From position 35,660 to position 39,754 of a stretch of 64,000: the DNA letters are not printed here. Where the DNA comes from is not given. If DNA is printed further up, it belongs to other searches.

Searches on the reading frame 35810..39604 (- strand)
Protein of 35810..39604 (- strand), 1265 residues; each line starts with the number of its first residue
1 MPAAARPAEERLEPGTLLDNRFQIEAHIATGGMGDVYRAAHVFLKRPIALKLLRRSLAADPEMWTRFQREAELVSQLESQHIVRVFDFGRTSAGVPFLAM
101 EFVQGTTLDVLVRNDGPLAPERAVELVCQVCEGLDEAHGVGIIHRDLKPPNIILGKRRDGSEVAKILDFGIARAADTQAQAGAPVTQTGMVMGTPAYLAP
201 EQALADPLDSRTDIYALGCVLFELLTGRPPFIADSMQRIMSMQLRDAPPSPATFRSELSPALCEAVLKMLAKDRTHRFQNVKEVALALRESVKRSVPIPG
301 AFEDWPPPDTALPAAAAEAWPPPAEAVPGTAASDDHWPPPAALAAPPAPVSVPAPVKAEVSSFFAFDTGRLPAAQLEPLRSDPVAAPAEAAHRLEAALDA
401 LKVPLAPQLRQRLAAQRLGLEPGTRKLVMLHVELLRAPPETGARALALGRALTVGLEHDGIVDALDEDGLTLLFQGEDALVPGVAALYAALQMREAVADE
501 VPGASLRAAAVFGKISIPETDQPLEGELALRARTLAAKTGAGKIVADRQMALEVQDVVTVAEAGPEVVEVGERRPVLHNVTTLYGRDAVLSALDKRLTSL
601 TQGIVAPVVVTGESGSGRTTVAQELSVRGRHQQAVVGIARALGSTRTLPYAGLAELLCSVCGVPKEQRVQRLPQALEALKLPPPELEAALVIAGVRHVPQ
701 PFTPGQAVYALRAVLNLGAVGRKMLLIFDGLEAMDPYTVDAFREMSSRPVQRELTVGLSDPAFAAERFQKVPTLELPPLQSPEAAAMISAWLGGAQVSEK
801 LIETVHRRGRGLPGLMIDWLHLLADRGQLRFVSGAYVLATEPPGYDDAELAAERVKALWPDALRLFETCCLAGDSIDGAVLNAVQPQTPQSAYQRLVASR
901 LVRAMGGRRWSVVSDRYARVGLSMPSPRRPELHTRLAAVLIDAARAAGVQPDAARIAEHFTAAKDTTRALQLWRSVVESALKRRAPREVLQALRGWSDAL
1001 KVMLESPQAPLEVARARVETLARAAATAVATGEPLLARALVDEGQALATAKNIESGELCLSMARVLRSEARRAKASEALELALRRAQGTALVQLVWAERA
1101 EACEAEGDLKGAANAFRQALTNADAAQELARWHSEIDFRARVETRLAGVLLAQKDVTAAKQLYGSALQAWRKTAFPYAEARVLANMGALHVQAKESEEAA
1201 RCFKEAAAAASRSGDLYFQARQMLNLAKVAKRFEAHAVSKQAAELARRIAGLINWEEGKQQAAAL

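Call 34: search_protein_families(library=pfam, max_evalue=0.001, proteins=[window:35810-39604:-])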
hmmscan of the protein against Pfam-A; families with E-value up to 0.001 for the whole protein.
seq(1265 aa): 4 families
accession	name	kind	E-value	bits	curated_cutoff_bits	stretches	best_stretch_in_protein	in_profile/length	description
PF00069.31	Pkinase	-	8.3e-43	147.1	31.7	1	23-279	2-253/263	Protein kinase domain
PF07714.23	PK_Tyr_Ser-Thr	-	1.1e-25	90.8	23.1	1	23-258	2-233/258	Protein tyrosine and serine/threonine kinase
PF13191.12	AAA_16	-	5.1e-11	43.8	32.6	1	582-749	1-159/167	AAA ATPase domain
PF13424.12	TPR_12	-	7.6e-08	32.9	30.1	1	1140-1210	3-75/77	Tetratricopeptide repeat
